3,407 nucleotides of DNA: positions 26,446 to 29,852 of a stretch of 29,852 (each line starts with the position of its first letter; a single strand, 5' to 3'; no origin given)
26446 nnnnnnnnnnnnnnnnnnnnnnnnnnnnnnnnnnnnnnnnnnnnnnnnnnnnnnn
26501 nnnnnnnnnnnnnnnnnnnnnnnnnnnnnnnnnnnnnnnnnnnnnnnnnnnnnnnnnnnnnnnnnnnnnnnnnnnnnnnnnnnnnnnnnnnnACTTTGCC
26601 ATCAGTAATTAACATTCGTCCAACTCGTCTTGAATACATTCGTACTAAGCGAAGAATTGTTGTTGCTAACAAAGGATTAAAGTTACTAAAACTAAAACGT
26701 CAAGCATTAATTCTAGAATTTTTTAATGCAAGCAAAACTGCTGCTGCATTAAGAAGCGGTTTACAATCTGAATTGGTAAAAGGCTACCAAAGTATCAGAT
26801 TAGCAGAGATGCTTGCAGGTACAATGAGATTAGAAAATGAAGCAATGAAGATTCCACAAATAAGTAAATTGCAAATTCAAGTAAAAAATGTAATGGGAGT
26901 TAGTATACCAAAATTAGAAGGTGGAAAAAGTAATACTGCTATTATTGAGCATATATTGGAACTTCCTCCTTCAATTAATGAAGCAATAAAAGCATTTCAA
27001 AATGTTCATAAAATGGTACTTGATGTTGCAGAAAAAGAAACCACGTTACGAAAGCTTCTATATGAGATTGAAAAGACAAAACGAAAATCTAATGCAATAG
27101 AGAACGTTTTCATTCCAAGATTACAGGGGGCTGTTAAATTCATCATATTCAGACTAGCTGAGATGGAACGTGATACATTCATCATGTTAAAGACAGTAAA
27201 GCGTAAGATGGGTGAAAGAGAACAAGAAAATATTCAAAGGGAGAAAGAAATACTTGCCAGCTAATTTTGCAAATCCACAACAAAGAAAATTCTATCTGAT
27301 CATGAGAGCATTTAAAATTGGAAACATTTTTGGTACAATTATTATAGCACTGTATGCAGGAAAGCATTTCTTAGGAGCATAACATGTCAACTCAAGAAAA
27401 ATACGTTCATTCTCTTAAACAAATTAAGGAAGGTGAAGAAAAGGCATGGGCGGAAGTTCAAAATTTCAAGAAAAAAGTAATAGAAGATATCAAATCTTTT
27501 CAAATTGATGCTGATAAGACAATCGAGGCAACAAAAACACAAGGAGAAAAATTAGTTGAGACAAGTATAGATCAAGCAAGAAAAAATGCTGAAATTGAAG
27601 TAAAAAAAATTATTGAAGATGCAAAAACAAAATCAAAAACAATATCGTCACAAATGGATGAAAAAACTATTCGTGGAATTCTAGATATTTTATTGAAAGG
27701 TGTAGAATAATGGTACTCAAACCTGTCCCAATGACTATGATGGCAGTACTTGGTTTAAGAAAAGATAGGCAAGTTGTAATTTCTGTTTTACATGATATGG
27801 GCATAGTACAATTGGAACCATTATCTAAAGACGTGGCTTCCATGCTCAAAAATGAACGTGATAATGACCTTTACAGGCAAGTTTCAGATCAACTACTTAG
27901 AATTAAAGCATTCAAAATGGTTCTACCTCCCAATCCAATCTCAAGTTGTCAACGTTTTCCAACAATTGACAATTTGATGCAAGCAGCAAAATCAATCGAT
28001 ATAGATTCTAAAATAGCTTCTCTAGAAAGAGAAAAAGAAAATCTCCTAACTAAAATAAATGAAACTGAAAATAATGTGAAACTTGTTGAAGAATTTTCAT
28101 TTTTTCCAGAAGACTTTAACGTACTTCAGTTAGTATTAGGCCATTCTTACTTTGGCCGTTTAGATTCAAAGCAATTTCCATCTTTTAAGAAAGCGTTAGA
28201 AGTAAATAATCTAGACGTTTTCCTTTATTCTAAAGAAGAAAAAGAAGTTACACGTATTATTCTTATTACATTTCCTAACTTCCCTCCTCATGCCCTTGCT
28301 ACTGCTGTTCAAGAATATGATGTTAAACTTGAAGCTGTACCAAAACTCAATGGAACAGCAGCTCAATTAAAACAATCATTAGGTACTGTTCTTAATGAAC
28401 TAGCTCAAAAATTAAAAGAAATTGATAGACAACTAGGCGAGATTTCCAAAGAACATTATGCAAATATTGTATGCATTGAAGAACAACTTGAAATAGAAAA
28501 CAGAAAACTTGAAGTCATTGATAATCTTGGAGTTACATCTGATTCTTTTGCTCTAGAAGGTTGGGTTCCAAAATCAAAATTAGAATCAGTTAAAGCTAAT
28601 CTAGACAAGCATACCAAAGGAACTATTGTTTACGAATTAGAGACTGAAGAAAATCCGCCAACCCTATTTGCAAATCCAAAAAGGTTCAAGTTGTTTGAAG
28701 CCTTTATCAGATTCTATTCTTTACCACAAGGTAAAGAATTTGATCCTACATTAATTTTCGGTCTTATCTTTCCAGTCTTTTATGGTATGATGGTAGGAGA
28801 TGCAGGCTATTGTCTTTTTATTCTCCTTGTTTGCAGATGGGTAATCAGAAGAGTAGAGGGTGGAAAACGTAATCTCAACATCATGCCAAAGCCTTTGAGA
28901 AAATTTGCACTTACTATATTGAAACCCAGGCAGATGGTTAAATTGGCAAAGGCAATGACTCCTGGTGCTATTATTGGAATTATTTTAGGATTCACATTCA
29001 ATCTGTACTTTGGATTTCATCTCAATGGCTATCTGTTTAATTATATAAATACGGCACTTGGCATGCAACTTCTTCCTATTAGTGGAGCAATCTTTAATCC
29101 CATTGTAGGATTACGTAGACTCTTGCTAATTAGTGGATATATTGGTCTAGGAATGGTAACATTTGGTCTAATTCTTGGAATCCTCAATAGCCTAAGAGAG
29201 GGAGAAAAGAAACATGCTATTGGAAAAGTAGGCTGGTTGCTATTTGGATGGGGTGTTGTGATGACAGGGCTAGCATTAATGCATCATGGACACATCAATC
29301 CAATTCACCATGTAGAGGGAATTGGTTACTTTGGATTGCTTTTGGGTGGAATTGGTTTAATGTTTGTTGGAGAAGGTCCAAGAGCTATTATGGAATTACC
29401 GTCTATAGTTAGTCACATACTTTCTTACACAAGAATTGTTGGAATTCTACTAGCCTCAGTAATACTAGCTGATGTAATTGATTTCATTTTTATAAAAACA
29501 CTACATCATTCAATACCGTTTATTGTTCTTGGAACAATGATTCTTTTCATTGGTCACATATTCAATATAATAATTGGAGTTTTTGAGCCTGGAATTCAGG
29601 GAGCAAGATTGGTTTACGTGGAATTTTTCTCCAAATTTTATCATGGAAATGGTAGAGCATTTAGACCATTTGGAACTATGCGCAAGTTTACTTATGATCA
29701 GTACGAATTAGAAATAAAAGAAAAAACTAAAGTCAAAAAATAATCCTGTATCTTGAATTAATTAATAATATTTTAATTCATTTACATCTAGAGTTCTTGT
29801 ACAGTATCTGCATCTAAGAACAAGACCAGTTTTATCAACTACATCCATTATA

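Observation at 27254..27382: Uncalled 42-aa membrane microprotein filling the atpD-atpH gap: possible extra ATPase subunit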

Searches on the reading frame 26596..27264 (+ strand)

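Call 4: search_protein_families(library=pfam, proteins=[window:26596-27264:+], max_evalue=0.01)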
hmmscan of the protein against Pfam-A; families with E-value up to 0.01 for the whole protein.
window:26596-27264:+ (222 aa): 1 family
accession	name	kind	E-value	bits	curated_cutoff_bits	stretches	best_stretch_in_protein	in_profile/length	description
PF01813.22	ATP-synt_D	-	5.2e-45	154.2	25.7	1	14-203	2-196/196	ATP synthase subunit D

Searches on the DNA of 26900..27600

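Call 73: search_rna_families(source=window, start=26900, end=27600, threshold=evalue, max_evalue=1)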
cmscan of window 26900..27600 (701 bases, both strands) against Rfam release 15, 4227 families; matches with E-value up to 1: 1.
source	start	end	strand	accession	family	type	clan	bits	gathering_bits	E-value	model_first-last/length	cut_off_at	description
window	27113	27192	-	RF00320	snoZ185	Gene; snRNA; snoRNA; CD-box;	-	21.5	50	0.048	1-86/86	no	Small nucleolar RNA Z185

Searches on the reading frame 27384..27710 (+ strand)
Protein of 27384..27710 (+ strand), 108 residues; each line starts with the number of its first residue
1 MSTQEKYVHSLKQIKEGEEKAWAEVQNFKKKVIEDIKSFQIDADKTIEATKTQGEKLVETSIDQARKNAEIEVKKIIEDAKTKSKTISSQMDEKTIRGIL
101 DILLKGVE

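Call 4: search_protein_families(library=pfam, proteins=[window:27384-27710:+], max_evalue=0.01)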
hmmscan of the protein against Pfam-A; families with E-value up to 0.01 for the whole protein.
window:27384-27710:+ (108 aa): 0 families

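Call 44: search_protein_families(library=ncbifam, proteins=[window:27384-27707:+], max_evalue=1)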
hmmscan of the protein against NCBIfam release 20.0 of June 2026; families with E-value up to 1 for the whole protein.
window:27384-27707:+ (108 aa): 14 families
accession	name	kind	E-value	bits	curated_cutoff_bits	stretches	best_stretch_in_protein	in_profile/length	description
NF005006.0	PRK06397.1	equivalog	2.8e-07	30.7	126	1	8-99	9-100/111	V-type ATP synthase subunit H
TIGR02926.1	AhaH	equivalog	0.00012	22.3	48.5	1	11-94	1-84/85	ATP synthase archaeal subunit H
NF004411.0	PRK05759.1-2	equivalog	0.0037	17.4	131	1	18-86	47-111/156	F0F1 ATP synthase subunit B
TIGR01837.1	PHA_granule_1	subfamily_domain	0.016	15.3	94.7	1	48-100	36-87/118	poly(hydroxyalkanoate) granule-associated protein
NF004413.0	PRK05759.1-4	equivalog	0.017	15.2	197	1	15-84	44-109/156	F0F1 ATP synthase subunit B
NF003049.0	PRK03963.1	equivalog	0.018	14.9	225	1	30-101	17-88/198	V-type ATP synthase subunit E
NF005607.0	PRK07353.1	equivalog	0.028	14.2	131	1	5-92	53-137/155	F0F1 ATP synthase subunit B'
NF011041.0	PRK14471.1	equivalog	0.057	13.4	200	1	5-98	52-142/164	F0F1 ATP synthase subunit B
NF052504.1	sll1863_fam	domain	0.069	13.4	35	1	9-35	65-91/93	sll1863 family stress response protein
TIGR02131.1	phaP_Bmeg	equivalog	0.088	12.8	109.3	1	3-48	119-164/165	polyhydroxyalkanoic acid inclusion protein PhaP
NF009961.0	PRK13428.1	equivalog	0.14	11.2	328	1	45-97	39-93/445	F0F1 ATP synthase subunit B/delta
TIGR01147.1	V_ATP_synt_G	equivalog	0.2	12.2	56.95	1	10-79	7-98/113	V-type ATPase subunit G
NF050019.1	HpsJ_like_C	equivalog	0.24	11.1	140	1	32-93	87-145/183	HpsJ-like protein, cyanoexosortase C-associated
NF006256.0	PRK08404.1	equivalog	0.69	10.1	107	0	11-94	5-88/103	V-type ATP synthase subunit H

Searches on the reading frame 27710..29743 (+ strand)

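Call 4: search_protein_families(library=pfam, proteins=[window:27710-29743:+], max_evalue=0.01)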
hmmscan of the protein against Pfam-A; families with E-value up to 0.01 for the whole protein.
window:27710-29743:+ (677 aa): 1 family
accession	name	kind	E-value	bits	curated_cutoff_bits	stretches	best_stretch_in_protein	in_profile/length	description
PF01496.24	V_ATPase_I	-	2.3e-23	82.6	30.7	2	213-381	244-416/815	V-type ATPase 116kDa subunit family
